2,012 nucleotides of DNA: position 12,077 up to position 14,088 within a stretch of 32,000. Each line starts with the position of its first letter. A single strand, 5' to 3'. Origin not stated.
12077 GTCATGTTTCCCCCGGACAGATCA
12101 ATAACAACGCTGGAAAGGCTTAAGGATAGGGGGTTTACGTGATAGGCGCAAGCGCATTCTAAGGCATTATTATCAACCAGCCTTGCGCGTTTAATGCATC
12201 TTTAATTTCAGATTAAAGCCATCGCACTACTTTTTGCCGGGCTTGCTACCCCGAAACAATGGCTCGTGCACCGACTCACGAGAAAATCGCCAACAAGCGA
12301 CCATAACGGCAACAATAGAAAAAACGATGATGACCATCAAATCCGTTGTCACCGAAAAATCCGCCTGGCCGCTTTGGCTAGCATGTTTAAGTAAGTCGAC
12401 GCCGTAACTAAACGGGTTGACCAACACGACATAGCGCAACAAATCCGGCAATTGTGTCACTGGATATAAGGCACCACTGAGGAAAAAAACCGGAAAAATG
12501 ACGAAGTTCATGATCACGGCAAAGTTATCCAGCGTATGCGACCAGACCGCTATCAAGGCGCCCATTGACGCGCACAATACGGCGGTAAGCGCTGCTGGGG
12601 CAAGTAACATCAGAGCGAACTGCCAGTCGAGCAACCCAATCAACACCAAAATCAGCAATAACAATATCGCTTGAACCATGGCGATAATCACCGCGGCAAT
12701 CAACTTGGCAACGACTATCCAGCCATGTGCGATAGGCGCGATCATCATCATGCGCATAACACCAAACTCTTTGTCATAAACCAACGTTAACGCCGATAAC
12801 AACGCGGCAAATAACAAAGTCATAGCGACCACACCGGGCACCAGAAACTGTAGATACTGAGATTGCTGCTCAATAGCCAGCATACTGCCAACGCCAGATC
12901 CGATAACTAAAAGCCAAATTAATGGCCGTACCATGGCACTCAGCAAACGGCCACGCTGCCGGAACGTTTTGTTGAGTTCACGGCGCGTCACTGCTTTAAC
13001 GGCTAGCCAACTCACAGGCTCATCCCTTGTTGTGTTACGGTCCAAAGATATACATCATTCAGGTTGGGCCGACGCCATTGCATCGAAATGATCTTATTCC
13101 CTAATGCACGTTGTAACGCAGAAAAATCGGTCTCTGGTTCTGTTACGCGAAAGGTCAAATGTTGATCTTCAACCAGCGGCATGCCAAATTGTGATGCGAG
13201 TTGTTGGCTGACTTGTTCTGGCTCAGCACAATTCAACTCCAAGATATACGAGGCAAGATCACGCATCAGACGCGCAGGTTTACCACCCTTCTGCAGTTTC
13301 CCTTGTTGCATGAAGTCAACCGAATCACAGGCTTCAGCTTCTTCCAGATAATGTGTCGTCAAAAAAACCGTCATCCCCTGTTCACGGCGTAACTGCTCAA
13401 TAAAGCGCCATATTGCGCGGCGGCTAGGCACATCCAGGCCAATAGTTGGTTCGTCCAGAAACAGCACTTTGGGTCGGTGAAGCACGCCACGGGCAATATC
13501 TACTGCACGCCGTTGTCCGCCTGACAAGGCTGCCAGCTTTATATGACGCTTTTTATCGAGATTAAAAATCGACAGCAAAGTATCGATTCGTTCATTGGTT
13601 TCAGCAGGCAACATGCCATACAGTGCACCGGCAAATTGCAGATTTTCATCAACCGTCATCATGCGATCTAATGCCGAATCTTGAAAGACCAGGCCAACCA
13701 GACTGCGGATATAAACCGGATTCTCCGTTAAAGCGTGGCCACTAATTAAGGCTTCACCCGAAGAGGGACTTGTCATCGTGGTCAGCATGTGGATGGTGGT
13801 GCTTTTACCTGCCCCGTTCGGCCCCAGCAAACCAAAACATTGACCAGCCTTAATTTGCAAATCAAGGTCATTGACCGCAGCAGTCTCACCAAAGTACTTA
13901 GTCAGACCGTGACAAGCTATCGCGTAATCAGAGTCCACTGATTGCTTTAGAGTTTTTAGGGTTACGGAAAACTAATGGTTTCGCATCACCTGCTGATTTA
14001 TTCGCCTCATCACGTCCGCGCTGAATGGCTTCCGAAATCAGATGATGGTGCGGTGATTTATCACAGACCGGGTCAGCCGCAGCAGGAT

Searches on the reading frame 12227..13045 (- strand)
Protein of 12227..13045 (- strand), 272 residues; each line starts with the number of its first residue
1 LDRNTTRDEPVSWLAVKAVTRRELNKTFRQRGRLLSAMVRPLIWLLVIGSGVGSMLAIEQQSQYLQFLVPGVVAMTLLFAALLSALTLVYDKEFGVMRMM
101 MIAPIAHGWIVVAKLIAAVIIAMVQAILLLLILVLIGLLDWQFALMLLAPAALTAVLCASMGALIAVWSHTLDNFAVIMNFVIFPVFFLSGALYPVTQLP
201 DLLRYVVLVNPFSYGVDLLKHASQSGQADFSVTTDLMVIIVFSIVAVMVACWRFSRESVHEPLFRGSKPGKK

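Call 36: search_protein_families(library=pfam, proteins=[window:12227-13045:-], max_evalue=1)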
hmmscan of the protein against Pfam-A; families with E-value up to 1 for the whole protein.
window:12227-13045:- (272 aa): 4 families
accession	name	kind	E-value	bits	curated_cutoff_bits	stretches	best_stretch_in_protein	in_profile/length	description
PF01061.29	ABC2_membrane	-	1.2e-30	107.1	26.9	1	16-219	3-206/211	ABC-2 type transporter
PF12698.13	ABC2_membrane_3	-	2.2e-14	53.7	31.6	1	59-251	155-346/347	ABC-2 family transporter protein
PF03379.19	CcmB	-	1.5e-05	25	24.9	1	18-187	3-167/215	CcmB protein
PF12679.13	ABC2_membrane_2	-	0.00066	19.5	27.2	1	73-258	81-282/283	ABC-2 family transporter protein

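Call 58: search_protein_families(library=ncbifam, proteins=[window:12227-13045:-], max_evalue=0.00001)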
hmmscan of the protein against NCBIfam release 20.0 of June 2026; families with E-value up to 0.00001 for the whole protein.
window:12227-13045:- (272 aa): 9 families
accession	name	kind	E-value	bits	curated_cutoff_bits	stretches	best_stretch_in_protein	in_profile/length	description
TIGR01247.1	drrB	subfamily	8.5e-47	159.8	223.05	1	22-254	1-236/236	daunorubicin resistance ABC transporter membrane protein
TIGR03861.1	phenyl_ABC_PedC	subfamily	3.9e-46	157.8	241.35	1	13-248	1-246/253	alcohol ABC transporter, permease protein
NF011648.0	PRK15066.1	subfamily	6e-27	94.8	225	1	12-255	6-250/257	ABC transporter permease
TIGR01291.1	nodJ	subfamily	1.8e-19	70.3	206.65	1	11-250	5-243/253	ABC-2 type transporter, NodJ family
TIGR00025.1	Mtu_efflux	paralog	3.8e-14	52.8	146.9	1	66-250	39-230/238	ABC transporter efflux protein, DrrB family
NF033858.1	ABC2_perm_RbbA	equivalog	3.5e-10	38.5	1050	1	60-252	707-902/909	ribosome-associated ATPase/putative transporter RbbA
TIGR01248.1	drrC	subfamily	1.6e-09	38.1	165.65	1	78-220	2-146/152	daunorubicin resistance protein C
NF038293.1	permease_SagH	equivalog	3.4e-09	36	450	1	73-256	185-369/370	SagH family ABC transporter permease subunit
TIGR03062.1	pip_yhgE_Cterm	subfamily_domain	6.9e-08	32.3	102.2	1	106-256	57-205/208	YhgE/Pip family protein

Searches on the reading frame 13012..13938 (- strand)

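Call 36: search_protein_families(library=pfam, proteins=[window:13012-13938:-], max_evalue=1)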
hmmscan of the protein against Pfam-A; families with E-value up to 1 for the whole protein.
window:13012-13938:- (308 aa): 9 families
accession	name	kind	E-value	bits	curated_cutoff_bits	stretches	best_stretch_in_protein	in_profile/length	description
PF00005.33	ABC_tran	-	1.4e-32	113.6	25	1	22-165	1-136/137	ABC transporter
PF13304.12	AAA_21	-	1.1e-08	35.9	27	2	122-196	222-298/304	AAA domain, putative AbiEii toxin, Type IV TA system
PF02463.25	SMC_N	-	7.8e-05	22.6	40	1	36-214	28-218/220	RecF/RecN/SMC N terminal domain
PF13732.12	DrrA1-3_C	-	0.0019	19.3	27.4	1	219-301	1-81/81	ATP-binding protein DrrA1-3-like, C-terminal domain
PF13555.12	AAA_29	-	0.029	14.6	27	1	29-58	19-48/61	P-loop containing region of AAA domain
PF13476.12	AAA_23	-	0.057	14.5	27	1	32-54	19-41/201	AAA domain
PF13401.12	AAA_22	-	0.057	14.2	27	1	34-57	7-30/130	AAA domain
PF03215.21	Rad17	-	0.1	13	23.8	1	34-111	47-123/186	Rad17 P-loop domain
PF13479.12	AAA_24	-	0.15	12.3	27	0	33-52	3-22/195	AAA domain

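Call 58: search_protein_families(library=ncbifam, proteins=[window:13012-13938:-], max_evalue=0.00001)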
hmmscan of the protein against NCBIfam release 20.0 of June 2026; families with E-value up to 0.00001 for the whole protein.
window:13012-13938:- (308 aa): 182 families (the best 25 are shown)
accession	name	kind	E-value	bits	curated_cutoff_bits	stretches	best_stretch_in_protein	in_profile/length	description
TIGR01188.1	drrA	subfamily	8.8e-79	264.9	312.45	1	14-298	1-298/302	daunorubicin resistance ABC transporter, ATP-binding protein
TIGR03864.1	PQQ_ABC_ATP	hypoth_equivalog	1.6e-64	217.6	302.25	1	6-229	1-224/236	ABC transporter, ATP-binding subunit, PQQ-dependent alcohol dehydrogenase system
NF033858.1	ABC2_perm_RbbA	equivalog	5.2e-59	200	1050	1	3-234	263-494/909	ribosome-associated ATPase/putative transporter RbbA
NF010060.0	PRK13537.1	equivalog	3.5e-56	190.4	521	1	6-299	15-306/314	nodulation factor ABC transporter ATP-binding protein NodI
NF010059.0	PRK13536.1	equivalog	5.8e-54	183.1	549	1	3-299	40-334/342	nodulation factor ABC transporter ATP-binding protein NodI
TIGR01288.1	nodI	equivalog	2e-51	174.8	424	1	3-299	1-295/303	nodulation factor ABC transporter ATP-binding protein NodI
TIGR03522.1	GldA_ABC_ATP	equivalog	1.3e-46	159.5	402.6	1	7-297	3-297/301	gliding motility-associated ABC transporter ATP-binding subunit GldA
TIGR04520.1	ECF_ATPase_1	equivalog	8.8e-43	146.6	315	1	18-249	14-249/269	energy-coupling factor transporter ATPase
NF006987.0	PRK09452.1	equivalog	2.2e-42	145.1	482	1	6-236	17-252/378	spermidine/putrescine ABC transporter ATP-binding protein PotA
TIGR04521.1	ECF_ATPase_2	equivalog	3.1e-42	144.6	330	1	18-254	17-262/279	energy-coupling factor transporter ATPase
TIGR04406.1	LPS_export_lptB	equivalog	8.1e-42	143.1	240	1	9-227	4-225/239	LPS export ABC transporter ATP-binding protein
TIGR00968.1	3a0106s01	subfamily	1.3e-41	142.7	342.75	1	10-230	4-224/237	sulfate ABC transporter ATP-binding protein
TIGR03265.1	PhnT2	equivalog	8.3e-39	133.8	457.7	1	7-229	5-227/353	putative 2-aminoethylphosphonate ABC transporter ATP-binding protein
NF008513.0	PRK11432.1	equivalog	5.7e-38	130.7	496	1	7-234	7-234/351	ferric ABC transporter ATP-binding protein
NF043075.1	MMSYN1_0197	equivalog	5.4e-37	127.5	550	1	8-224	4-220/341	spermidine/putrescine ABC transporter ATP-binding protein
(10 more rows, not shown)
